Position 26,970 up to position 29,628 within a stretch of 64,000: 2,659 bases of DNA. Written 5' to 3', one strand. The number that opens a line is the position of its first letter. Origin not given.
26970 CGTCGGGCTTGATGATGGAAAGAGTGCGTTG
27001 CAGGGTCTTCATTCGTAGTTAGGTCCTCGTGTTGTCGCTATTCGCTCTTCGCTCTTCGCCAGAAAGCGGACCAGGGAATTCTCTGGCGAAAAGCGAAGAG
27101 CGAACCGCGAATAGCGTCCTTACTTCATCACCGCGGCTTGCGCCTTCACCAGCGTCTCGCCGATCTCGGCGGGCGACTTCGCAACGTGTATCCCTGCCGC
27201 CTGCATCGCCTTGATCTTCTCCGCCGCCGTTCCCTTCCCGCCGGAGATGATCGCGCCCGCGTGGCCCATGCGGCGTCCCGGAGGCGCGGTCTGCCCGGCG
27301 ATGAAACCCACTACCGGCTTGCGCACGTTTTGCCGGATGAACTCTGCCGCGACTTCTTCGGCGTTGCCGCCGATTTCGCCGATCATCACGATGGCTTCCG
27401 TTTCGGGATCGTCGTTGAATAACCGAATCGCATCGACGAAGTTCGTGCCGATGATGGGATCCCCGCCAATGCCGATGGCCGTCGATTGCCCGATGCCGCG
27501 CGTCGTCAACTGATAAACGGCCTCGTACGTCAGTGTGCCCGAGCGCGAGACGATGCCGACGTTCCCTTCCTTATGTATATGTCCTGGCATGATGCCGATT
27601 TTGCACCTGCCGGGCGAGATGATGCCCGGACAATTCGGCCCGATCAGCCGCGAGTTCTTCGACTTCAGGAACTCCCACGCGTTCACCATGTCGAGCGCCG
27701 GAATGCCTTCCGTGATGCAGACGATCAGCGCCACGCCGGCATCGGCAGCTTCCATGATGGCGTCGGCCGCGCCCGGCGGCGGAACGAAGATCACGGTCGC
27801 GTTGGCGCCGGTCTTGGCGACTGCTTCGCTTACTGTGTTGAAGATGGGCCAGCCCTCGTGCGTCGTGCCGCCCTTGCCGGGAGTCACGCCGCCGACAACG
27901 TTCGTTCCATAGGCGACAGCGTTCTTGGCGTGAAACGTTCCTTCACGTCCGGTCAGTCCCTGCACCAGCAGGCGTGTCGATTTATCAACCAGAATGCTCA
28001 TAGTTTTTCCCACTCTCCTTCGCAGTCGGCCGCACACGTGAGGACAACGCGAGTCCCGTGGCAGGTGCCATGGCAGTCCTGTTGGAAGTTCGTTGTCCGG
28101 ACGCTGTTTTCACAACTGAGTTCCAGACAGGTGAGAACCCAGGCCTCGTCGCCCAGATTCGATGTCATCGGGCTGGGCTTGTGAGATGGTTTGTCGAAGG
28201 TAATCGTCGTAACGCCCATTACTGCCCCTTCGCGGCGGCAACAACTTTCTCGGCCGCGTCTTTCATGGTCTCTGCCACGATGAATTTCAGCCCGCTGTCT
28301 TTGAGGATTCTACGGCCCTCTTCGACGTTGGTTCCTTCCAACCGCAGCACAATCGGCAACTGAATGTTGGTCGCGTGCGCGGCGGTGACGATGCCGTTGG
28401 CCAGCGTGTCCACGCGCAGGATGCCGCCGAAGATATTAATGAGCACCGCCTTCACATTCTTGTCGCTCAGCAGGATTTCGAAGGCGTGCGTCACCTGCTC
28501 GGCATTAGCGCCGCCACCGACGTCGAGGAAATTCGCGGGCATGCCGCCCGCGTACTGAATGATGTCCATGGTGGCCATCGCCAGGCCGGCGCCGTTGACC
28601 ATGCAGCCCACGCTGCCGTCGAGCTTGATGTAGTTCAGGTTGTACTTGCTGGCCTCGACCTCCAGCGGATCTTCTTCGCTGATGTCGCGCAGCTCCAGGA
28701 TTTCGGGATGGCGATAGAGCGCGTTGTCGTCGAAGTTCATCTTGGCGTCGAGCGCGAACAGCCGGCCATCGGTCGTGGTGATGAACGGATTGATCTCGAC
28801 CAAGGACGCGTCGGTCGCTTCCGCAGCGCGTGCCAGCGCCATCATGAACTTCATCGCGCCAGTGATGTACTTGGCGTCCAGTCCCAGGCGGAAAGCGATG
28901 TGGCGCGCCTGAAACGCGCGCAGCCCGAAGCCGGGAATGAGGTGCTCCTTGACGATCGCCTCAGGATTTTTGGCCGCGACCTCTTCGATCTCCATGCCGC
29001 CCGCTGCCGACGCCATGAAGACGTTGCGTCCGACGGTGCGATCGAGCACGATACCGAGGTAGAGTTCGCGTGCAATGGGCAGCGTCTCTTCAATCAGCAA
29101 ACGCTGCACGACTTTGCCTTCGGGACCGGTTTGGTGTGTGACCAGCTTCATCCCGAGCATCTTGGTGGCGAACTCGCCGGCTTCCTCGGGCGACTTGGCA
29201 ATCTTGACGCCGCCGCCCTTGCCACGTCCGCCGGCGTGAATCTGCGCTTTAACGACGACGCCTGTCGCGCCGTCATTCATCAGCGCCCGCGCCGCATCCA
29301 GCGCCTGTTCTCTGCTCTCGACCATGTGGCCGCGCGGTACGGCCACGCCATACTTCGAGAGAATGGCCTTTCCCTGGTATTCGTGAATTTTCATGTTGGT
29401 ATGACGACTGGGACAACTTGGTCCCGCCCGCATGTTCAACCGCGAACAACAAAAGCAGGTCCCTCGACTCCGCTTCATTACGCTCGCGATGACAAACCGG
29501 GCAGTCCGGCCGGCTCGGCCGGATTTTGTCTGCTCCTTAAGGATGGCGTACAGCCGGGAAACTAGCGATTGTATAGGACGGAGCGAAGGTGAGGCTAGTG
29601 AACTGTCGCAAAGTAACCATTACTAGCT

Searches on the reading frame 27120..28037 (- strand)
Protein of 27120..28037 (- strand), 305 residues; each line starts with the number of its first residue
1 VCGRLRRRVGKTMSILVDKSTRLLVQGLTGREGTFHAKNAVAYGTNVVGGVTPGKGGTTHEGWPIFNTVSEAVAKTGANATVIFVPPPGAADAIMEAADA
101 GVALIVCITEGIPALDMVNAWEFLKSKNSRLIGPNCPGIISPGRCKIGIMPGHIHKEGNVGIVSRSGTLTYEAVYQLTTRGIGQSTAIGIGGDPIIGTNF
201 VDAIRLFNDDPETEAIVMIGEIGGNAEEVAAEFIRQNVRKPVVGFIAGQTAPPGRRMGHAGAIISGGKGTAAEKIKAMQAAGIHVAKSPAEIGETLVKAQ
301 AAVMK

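Call 16: search_protein_families(library=pfam, proteins=[window:27120-28037:-])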
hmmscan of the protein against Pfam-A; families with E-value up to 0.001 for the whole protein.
window:27120-28037:- (305 aa): 4 families
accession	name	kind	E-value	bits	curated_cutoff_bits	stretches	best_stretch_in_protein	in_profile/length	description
PF02629.25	CoA_binding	-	1.2e-29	103.3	22.3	1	18-111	1-97/97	CoA binding domain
PF00549.24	Ligase_CoA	-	2.2e-26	92.9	24.5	1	163-282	1-126/128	CoA-ligase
PF13607.11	Succ_CoA_lig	-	1.3e-12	48.1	27.4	1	157-292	1-131/138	Succinyl-CoA ligase like flavodoxin domain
PF13380.12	CoA_binding_2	-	0.00025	21.9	22.8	1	31-140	14-114/116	CoA binding domain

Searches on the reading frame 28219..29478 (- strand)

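Call 16: search_protein_families(library=pfam, proteins=[window:28219-29478:-])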
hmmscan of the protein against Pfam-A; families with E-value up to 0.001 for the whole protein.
window:28219-29478:- (419 aa): 4 families
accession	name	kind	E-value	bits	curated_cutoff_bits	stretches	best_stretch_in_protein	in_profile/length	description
PF08442.15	ATP-grasp_2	-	3.5e-72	242.7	29.5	1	30-233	1-201/202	ATP-grasp domain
PF00549.24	Ligase_CoA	-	2.2e-28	99.4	24.5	1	293-413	1-128/128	CoA-ligase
PF24948.1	Citrate_synth_N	-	2e-12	47.4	83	1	30-256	4-227/232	ATP-citrate synthase ATP-grasp domain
PF13549.11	ATP-grasp_5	-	4.9e-08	33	27.6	1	30-247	9-219/221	ATP-grasp domain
